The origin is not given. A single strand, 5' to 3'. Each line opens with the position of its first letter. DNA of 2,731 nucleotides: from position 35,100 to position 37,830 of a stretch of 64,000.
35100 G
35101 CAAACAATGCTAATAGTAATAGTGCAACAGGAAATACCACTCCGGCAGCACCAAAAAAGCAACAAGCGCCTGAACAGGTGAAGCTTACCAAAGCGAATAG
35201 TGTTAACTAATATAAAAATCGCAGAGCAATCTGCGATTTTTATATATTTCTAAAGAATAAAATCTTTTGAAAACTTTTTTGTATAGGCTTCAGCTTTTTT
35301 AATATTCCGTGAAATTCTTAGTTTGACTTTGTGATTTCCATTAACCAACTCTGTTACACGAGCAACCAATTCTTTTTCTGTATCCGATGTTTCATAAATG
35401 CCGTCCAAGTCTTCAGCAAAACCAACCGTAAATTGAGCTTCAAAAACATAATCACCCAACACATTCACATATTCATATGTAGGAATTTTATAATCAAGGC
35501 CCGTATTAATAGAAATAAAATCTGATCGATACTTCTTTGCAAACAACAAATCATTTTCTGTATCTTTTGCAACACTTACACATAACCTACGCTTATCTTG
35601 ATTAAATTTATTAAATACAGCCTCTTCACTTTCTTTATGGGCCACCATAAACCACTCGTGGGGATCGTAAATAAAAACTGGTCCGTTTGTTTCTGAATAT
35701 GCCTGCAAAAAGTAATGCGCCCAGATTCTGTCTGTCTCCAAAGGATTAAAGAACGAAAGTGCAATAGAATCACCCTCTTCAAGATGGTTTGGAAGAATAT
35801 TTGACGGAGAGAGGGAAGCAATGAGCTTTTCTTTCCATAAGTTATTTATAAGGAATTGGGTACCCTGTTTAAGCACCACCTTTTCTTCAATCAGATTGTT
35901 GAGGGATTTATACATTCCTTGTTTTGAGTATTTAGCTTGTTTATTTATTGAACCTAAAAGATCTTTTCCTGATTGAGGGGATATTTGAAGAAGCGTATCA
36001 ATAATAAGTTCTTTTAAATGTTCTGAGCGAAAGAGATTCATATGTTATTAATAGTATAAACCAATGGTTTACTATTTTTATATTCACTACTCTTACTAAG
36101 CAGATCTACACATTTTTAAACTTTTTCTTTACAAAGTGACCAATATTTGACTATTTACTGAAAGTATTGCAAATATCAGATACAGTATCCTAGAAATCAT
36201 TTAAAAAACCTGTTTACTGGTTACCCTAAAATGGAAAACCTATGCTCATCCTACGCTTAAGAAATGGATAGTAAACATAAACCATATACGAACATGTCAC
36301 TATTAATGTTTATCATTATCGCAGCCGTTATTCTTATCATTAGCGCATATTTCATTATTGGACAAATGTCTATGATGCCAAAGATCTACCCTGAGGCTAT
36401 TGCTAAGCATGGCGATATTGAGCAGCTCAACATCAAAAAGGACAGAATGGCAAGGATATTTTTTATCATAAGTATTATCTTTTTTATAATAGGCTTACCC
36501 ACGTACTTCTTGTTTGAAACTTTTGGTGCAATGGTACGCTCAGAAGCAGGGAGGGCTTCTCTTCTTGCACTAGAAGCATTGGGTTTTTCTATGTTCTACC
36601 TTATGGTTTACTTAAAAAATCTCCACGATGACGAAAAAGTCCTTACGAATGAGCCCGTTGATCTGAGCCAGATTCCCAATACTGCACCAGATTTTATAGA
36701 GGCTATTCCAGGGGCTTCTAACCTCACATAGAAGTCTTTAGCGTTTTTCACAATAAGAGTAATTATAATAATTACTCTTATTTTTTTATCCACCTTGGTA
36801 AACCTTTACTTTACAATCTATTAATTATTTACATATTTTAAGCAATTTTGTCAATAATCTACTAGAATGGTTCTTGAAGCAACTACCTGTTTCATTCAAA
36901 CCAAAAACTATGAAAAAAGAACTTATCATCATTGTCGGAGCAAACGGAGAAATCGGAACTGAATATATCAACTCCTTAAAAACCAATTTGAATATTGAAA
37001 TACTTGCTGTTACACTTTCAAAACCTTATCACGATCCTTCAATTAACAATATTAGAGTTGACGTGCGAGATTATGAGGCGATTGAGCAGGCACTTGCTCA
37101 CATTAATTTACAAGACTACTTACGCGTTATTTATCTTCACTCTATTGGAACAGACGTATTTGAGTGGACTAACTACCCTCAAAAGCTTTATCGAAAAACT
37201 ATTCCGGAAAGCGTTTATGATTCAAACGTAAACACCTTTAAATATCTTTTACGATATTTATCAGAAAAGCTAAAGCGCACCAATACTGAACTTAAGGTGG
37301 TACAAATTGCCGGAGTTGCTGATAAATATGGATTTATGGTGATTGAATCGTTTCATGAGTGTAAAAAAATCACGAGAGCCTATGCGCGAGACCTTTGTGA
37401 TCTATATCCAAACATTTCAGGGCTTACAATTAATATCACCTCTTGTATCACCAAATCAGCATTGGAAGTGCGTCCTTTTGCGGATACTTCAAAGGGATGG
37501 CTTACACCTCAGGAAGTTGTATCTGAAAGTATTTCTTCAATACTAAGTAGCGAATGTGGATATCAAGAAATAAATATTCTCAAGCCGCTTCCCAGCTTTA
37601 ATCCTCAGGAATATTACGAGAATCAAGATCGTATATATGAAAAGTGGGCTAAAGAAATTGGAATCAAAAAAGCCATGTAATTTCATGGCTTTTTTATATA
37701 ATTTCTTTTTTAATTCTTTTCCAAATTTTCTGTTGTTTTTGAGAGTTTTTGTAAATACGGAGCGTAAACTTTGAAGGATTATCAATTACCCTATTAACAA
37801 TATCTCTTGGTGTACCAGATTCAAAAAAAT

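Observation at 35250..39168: Two paralogous wHTH regulators, each divergent from a target gene bearing the same operator-like motif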

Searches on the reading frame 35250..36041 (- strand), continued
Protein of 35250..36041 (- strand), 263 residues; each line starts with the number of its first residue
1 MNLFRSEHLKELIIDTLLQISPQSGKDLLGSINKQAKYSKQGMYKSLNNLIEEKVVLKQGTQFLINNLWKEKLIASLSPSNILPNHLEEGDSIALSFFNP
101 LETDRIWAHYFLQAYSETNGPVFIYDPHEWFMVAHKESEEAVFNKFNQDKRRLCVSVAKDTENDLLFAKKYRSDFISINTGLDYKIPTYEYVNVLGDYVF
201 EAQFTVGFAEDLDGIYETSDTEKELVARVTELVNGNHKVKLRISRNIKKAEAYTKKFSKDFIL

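Call 58: find_encoding_contigs(protein=P0003, flank=8000, max_places=6)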
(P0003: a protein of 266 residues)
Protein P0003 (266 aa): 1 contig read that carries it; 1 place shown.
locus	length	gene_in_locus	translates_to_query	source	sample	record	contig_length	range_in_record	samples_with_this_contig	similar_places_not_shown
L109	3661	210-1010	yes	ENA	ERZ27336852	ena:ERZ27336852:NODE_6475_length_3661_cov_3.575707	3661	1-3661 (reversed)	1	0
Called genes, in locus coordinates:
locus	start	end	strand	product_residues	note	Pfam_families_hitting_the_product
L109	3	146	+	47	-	?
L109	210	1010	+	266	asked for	-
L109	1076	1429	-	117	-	-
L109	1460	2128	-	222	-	PF01209:Ubie_methyltran, PF13489:Methyltransf_23, PF13847:Methyltransf_31, PF08241:Methyltransf_11, PF08242:Methyltransf_12, PF13649:Methyltransf_25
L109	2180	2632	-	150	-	-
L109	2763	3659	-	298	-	?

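Call 59: find_encoding_contigs(protein=P0001, flank=6000, max_places=8)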
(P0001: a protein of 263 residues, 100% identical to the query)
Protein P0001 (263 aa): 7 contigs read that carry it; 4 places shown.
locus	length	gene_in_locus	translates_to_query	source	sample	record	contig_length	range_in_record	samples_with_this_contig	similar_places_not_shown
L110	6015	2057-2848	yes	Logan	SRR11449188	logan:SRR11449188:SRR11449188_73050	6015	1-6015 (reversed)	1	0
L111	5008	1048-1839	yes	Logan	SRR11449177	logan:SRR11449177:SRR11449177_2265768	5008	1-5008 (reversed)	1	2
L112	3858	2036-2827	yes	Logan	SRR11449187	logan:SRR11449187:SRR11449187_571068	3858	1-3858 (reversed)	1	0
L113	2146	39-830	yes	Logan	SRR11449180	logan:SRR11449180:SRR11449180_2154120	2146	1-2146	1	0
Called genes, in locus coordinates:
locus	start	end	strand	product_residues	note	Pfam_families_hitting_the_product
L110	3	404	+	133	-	?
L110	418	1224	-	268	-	-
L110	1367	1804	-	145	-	-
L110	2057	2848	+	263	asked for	-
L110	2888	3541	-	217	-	PF01936:NYN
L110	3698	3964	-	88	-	PF00312:Ribosomal_S15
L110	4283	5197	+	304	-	PF02899:Phage_int_SAM_1, PF13495:Phage_int_SAM_4 (faint), PF00589:Phage_integrase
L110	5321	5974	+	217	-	PF03848:TehB (faint), PF01209:Ubie_methyltran, PF08241:Methyltransf_11, PF08242:Methyltransf_12, PF13649:Methyltransf_25, PF13847:Methyltransf_31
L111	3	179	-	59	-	?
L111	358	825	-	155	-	-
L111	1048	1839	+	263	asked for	-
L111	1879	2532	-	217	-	PF01936:NYN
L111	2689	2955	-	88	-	PF00312:Ribosomal_S15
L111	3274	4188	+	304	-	PF02899:Phage_int_SAM_1, PF13495:Phage_int_SAM_4 (faint), PF00589:Phage_integrase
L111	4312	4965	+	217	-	PF03848:TehB (faint), PF01209:Ubie_methyltran, PF08241:Methyltransf_11, PF08242:Methyltransf_12, PF13649:Methyltransf_25, PF13847:Methyltransf_31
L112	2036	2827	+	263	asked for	-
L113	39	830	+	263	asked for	-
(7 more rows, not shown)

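Call 66: search_protein_families(library=padloc, proteins=[window:35250-36041:-], max_evalue=0.01)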
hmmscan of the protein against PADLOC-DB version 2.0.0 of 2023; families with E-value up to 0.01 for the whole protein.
window:35250-36041:- (263 aa): 0 families

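Call 67: search_protein_families(library=phrogs, proteins=[window:35250-36041:-], max_evalue=0.01)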
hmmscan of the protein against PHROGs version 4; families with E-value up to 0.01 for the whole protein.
window:35250-36041:- (263 aa): 0 families

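Call 80: find_encoding_contigs(protein=P0028, flank=1500, max_places=2)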
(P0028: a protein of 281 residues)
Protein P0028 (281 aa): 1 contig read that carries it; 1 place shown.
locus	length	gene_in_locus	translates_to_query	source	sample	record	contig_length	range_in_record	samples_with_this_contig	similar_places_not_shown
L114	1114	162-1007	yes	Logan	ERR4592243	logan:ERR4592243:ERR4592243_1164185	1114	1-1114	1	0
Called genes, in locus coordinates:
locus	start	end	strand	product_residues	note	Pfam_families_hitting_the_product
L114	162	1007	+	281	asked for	-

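Call 81: find_encoding_contigs(protein=P0007, flank=1500, max_places=2)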
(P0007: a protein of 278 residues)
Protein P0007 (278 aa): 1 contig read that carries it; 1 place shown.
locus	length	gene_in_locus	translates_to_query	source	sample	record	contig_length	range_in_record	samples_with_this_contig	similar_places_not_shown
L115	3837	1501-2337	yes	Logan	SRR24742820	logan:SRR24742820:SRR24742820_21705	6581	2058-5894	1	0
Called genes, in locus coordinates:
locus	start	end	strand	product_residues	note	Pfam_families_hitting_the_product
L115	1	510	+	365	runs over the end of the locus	PF00712:DNA_pol3_beta, PF02767:DNA_pol3_beta_2, PF02768:DNA_pol3_beta_3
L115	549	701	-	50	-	-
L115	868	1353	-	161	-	-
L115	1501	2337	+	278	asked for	-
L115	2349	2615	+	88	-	-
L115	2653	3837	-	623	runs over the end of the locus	?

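Call 82: find_encoding_contigs(protein=P0018, flank=1500, max_places=2)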
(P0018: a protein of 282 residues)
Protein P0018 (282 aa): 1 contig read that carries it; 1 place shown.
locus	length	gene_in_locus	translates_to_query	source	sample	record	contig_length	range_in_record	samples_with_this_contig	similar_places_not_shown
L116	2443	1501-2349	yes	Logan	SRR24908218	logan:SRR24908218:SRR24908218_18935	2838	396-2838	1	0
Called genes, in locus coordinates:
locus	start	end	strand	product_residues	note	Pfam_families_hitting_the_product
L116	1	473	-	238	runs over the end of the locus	PF13847:Methyltransf_31 (faint)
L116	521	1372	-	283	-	-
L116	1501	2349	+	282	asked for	-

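Call 83: find_encoding_contigs(protein=P0130, flank=1500, max_places=2)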
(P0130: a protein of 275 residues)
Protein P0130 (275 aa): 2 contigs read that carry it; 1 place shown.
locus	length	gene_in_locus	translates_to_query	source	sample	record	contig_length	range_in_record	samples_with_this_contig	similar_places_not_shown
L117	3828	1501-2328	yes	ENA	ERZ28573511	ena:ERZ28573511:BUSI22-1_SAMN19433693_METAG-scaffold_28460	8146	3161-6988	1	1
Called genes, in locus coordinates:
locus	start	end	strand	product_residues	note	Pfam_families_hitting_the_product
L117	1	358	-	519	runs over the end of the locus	PF13567:DUF4131, PF03772:Competence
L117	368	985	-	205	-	PF00075:RNase_H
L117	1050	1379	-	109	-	-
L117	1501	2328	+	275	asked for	-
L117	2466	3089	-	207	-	-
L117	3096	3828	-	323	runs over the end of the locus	PF01933:CofD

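Call 88: list_cluster_members(proteins=[P0004, P0006, P0008, P0010, P0013, P0016, P0025, P0040, P0075, P0120])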
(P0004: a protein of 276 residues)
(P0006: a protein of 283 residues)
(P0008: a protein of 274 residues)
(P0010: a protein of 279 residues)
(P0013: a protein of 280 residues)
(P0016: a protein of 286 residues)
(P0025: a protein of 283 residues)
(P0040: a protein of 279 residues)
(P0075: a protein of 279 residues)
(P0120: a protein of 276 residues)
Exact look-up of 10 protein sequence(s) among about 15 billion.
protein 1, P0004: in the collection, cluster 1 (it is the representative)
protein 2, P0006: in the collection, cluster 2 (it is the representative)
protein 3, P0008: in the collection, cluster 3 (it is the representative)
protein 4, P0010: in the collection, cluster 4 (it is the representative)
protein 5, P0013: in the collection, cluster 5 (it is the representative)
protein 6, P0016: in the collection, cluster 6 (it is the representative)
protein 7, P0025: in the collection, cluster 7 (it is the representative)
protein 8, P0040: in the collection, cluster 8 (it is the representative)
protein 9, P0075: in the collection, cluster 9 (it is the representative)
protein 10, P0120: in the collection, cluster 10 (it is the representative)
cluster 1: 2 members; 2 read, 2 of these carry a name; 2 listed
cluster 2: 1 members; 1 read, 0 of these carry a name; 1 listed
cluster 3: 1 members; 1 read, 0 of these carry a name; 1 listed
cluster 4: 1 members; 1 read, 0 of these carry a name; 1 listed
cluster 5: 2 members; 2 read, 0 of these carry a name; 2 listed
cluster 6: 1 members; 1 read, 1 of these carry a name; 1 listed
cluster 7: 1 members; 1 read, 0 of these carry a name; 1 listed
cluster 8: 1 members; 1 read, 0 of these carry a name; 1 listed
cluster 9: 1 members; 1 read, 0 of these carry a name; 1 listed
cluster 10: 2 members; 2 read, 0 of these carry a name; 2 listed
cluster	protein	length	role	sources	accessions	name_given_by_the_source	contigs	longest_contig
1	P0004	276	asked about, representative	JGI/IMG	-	DNA-binding Lrp family transcriptional regulator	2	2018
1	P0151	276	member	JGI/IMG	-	DNA-binding Lrp family transcriptional regulator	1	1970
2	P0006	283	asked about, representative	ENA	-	-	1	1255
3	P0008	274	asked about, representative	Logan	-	-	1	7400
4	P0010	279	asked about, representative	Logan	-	-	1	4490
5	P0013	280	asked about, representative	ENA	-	-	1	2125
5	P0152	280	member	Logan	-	-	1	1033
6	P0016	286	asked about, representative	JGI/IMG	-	hypothetical protein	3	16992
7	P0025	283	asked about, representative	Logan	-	-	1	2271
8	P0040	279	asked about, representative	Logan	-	-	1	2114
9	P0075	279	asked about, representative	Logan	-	-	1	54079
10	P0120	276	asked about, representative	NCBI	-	-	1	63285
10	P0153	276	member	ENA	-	-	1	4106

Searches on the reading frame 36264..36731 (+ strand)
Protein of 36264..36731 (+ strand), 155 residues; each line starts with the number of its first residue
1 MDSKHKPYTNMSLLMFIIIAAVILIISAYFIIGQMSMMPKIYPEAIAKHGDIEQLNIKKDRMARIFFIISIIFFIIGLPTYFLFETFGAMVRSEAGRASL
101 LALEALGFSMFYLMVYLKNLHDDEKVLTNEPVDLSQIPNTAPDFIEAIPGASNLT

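Call 7: search_protein_families(library=pfam, proteins=[window:36264-36731:+], max_evalue=1)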
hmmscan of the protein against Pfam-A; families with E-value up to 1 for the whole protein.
window:36264-36731:+ (155 aa): 5 families
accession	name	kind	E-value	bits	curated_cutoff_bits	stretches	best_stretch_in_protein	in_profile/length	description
PF00001.26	7tm_1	-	0.021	14.8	30.5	1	9-87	154-225/260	7 transmembrane receptor (rhodopsin family)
PF20990.2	DUF2207_C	-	0.022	14.9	33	1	14-105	136-205/247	Predicted membrane protein (DUF2207) C-terminal domain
PF13567.11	DUF4131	-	0.032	14.4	31.6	1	66-133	6-68/165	Domain of unknown function (DUF4131)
PF04276.17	DUF443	-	0.47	10.6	26.2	1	13-84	93-163/202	Protein of unknown function (DUF443)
PF05656.20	DUF805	-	0.54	11.2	25.7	0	61-123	7-73/111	Protein of unknown function (DUF805)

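Call 8: search_protein_families(library=ncbifam, proteins=[window:36264-36731:+], max_evalue=1)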
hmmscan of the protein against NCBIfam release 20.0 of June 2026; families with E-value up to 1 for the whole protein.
window:36264-36731:+ (155 aa): 6 families
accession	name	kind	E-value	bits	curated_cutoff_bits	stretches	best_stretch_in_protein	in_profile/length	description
NF045846.1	MSC0882_dom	subfamily_domain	0.0021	17.3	60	1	9-76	159-229/244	MSC_0882 family membrane protein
NF002350.0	PRK01315.1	equivalog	0.13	11.4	282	1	10-80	169-238/329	membrane protein insertase YidC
TIGR03943.1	TIGR03943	equivalog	0.16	11.3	88.8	1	6-76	6-71/221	TIGR03943 family putative permease subunit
NF047696.1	ThlDiSintTplARhiz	equivalog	0.17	11.6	230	1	43-99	146-202/219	thiol:disulfide interchange protein TlpA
TIGR00764.1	lon_rel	equivalog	0.35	9.4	516.6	1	11-42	132-163/608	ATP-dependent protease LonB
NF047566.1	SE1626_fam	equivalog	0.36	10.7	70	1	62-78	4-20/55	SE1626 family protein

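Call 66: search_protein_families(library=padloc, proteins=[window:36264-36731:+], max_evalue=0.01)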
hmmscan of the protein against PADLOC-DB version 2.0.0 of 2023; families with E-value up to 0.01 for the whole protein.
window:36264-36731:+ (155 aa): 0 families

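Call 67: search_protein_families(library=phrogs, proteins=[window:36264-36731:+], max_evalue=0.01)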
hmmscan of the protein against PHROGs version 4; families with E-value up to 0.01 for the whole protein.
window:36264-36731:+ (155 aa): 0 families

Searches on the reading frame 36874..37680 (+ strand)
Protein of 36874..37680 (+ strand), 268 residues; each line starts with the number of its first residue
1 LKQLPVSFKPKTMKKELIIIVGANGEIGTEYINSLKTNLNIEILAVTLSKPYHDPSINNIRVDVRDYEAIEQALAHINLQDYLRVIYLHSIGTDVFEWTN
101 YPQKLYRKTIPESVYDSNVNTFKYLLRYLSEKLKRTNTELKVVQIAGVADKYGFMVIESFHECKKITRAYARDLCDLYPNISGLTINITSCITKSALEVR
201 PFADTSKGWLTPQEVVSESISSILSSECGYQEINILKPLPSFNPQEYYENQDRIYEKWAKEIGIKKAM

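Call 7: search_protein_families(library=pfam, proteins=[window:36874-37680:+], max_evalue=1)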
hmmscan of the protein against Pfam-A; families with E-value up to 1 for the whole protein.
window:36874-37680:+ (268 aa): 4 families
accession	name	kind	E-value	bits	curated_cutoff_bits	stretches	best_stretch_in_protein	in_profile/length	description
PF01118.30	Semialdhyde_dh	-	0.026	15.4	26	1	18-59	2-43/121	Semialdehyde dehydrogenase, NAD binding domain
PF01370.27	Epimerase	-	0.064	13.1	20.9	1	18-77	1-63/240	NAD dependent epimerase/dehydratase family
PF04321.23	RmlD_sub_bind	-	0.089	12.3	27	1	18-78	3-51/287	RmlD substrate binding domain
PF01113.26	DapB_N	-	0.21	12.1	25.6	1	18-51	3-36/124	Dihydrodipicolinate reductase, N-terminus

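Call 8: search_protein_families(library=ncbifam, proteins=[window:36874-37680:+], max_evalue=1)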
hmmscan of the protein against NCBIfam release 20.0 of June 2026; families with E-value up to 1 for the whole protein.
window:36874-37680:+ (268 aa): 5 families
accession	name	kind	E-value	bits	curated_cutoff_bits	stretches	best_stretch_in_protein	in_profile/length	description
NF005754.0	PRK07578.1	equivalog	0.0017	18.2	167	1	18-81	3-57/200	short chain dehydrogenase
NF006074.0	PRK08220.1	equivalog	0.0089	15.6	312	1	12-80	5-72/251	2,3-dihydro-2,3-dihydroxybenzoate dehydrogenase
NF050062.1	FlagModPtmA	equivalog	0.02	14.4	350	0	74-164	129-217/256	flagellin modification protein PtmA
NF006619.0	PRK09186.1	equivalog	0.086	12.4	255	0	13-63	2-51/256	oxidoreductase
NF006118.0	PRK08264.1-4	subfamily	0.19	11.2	279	1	13-77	3-73/244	SDR family oxidoreductase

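Call 66: search_protein_families(library=padloc, proteins=[window:36910-37680:+], max_evalue=0.01)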
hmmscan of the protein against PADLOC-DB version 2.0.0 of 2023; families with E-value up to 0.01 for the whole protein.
window:36910-37680:+ (256 aa): 0 families

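Call 67: search_protein_families(library=phrogs, proteins=[window:36910-37680:+], max_evalue=0.01)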
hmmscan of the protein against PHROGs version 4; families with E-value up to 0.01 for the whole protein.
window:36910-37680:+ (256 aa): 0 families

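Call 71: search_solved_structures(query=A7, max_evalue=0.1)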
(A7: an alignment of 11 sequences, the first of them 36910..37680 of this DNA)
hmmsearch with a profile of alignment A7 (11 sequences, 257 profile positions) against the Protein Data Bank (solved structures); distinct sequences matched with E-value up to 0.1: 103 (the best 60 are shown).
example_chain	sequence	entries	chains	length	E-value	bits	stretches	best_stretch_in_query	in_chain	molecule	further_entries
5gwr_A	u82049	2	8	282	7.8e-10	41.8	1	4-182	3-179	4-hydroxyisolecuine dehydrogenase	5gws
5gwt_A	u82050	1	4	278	2.7e-09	40.1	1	7-182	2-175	4-hydroxyisolecuine dehydrogenase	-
3rku_A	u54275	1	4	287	4.5e-07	32.8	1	4-191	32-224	Oxidoreductase YMR226C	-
3p19_A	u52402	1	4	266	1.2e-05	28.1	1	3-189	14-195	Putative blue fluorescent protein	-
1xg5_A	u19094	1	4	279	1.6e-05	27.7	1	6-217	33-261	ARPG836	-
3tfo_A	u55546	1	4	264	5.7e-05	25.9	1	4-246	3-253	putative 3-oxoacyl-(acyl-carrier-protein) reductase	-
6ixj_A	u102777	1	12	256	0.00012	24.9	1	3-168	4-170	Sulfoacetaldehyde reductase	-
3lyl_A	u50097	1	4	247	0.00014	24.6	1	4-180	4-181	3-oxoacyl-(Acyl-carrier-protein) reductase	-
7w61_A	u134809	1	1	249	0.00018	24.3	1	7-217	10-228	Farnesol dehydrogenase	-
2c07_A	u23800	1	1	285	0.0003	23.5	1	6-181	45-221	3-OXOACYL-(ACYL-CARRIER PROTEIN) REDUCTASE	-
2pk3_A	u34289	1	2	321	0.00033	23.4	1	8-71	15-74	GDP-6-deoxy-D-lyxo-4-hexulose reductase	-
8v4g_A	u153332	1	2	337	0.00046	22.9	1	5-72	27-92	Putative nucleotide sugar dehydratase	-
3asu_A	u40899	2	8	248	0.00052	22.8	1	8-170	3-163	Short-chain dehydrogenase/reductase SDR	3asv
3f5q_A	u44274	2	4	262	0.00052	22.8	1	6-209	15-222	dehydrogenase | Hypothetical oxidoreductase yciK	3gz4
9w6v_A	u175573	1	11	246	0.0006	22.6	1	6-186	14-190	11-beta-hydroxysteroid dehydrogenase 1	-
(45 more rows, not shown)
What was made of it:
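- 36910..37680 (+): Divergent short-chain dehydrogenase/reductase-like Rossmann protein, 256 aa from the ATG at 36910 (the ORF opens at TTG 36874). This is the family-typical partner of the regulator. A profile hits solved SDR structures at E=8e-10 (call 71).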

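Call 72: search_protein_families(library=ncbifam, alignment_id=A7, max_evalue=0.001)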
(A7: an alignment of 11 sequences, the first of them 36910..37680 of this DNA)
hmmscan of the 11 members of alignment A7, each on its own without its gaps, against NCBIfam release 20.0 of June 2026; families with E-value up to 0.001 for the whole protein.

A. member 1, window:36910-37680:+ (256 aa): 0 families

B. families by the number of members that match (of 11 scanned): 159 families (the first 25 are shown)
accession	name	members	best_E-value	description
NF005753.0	PRK07577.1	4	5e-08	SDR family oxidoreductase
NF005007.0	PRK06398.1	3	5.8e-09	aldose dehydrogenase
NF006619.0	PRK09186.1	3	1.4e-07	oxidoreductase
NF005381.0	PRK06924.1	3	2.6e-06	(S)-benzoin forming benzil reductase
NF005672.0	PRK07454.1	2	1.2e-17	SDR family oxidoreductase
NF009466.0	PRK12826.1-2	2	1.6e-17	3-oxoacyl-ACP reductase FabG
NF005806.0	PRK07666.1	2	1e-15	3-ketoacyl-ACP reductase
NF005559.1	PRK07231.1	2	1.2e-15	glucose 1-dehydrogenase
NF004824.0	PRK06180.1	2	1.1e-14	oxidoreductase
NF004196.0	PRK05650.1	2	1.4e-14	SDR family oxidoreductase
NF005893.0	PRK07856.1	2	2.9e-14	SDR family oxidoreductase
NF006123.0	PRK08267.1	2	6.9e-14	SDR family oxidoreductase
NF006693.0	PRK09242.1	2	3e-13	SDR family oxidoreductase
NF005594.0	PRK07326.1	2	5.8e-13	SDR family oxidoreductase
NF006565.0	PRK09072.1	2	1e-12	SDR family oxidoreductase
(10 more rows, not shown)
